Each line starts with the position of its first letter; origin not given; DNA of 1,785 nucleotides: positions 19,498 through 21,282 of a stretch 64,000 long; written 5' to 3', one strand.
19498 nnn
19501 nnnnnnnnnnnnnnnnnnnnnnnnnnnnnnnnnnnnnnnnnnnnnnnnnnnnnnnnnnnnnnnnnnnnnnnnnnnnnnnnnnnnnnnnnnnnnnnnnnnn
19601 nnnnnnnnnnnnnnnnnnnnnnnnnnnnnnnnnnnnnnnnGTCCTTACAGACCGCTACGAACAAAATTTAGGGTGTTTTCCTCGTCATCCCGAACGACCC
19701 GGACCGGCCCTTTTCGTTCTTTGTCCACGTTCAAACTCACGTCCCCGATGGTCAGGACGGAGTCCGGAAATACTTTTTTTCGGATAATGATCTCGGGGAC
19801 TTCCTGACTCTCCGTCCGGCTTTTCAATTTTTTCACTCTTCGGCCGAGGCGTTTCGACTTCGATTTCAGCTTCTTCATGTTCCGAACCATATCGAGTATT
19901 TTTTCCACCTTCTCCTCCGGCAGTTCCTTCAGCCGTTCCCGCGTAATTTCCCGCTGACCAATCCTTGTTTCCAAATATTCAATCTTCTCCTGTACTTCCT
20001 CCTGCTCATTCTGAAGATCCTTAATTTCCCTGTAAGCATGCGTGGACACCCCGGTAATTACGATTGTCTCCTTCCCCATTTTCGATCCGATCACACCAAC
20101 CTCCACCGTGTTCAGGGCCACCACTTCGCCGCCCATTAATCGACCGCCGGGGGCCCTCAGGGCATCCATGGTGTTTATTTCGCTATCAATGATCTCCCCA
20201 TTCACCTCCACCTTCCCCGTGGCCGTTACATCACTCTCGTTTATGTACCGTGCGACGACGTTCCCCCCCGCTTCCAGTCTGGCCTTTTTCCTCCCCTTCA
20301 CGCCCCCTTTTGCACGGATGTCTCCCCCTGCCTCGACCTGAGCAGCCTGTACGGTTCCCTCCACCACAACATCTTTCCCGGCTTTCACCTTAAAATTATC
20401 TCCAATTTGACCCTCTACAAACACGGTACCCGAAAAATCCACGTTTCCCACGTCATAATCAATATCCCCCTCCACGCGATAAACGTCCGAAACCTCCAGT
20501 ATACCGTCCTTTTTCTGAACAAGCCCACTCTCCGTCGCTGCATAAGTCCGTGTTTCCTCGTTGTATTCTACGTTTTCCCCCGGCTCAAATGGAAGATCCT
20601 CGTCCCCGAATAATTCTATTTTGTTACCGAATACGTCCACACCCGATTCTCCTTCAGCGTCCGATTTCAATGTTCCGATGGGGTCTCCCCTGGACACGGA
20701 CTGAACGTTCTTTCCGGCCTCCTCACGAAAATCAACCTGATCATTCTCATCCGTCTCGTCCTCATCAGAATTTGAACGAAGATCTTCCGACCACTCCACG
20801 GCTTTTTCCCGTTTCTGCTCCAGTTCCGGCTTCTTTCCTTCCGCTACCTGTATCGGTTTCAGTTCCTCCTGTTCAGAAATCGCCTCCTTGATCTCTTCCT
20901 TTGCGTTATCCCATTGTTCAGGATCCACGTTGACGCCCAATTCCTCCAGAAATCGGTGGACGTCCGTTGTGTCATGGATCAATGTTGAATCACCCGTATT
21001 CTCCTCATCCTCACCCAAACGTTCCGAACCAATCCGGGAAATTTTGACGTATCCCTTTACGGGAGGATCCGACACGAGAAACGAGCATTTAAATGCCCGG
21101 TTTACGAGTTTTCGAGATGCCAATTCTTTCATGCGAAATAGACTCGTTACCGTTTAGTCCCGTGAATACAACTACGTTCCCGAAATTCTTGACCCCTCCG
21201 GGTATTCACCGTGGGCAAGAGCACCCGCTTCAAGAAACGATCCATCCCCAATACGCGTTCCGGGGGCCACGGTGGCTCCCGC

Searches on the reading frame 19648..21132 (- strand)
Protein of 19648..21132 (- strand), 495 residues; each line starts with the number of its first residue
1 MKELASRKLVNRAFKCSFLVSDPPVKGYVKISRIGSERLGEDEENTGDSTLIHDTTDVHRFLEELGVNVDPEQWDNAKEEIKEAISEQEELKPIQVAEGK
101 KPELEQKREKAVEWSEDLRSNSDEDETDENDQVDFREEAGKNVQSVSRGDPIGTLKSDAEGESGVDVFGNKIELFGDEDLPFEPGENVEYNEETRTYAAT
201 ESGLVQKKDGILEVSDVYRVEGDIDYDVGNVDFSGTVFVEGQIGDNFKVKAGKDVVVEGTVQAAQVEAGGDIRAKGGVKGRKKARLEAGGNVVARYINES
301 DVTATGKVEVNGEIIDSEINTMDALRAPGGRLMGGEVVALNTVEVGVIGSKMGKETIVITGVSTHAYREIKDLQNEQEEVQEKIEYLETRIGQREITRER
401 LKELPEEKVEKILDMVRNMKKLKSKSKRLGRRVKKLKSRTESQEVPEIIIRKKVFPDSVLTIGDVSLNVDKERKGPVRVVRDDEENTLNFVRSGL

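Call 18: search_protein_families(library=pfam, proteins=[window:19648-21132:-], max_evalue=0.01)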
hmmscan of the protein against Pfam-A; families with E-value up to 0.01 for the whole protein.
window:19648-21132:- (495 aa): 3 families
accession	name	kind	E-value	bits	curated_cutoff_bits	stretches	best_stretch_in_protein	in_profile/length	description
PF03961.19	FapA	-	5.2e-60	203.8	31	1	216-485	1-271/272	Flagellar Assembly Protein A beta solenoid domain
PF20250.3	FapA_N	-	1.7e-17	63.8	27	1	78-209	45-177/178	Flagellar Assembly Protein A N-terminal region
PF14712.11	Snapin_Pallidin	-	0.0088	16.9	29.6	1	369-437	21-89/89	Snapin/Pallidin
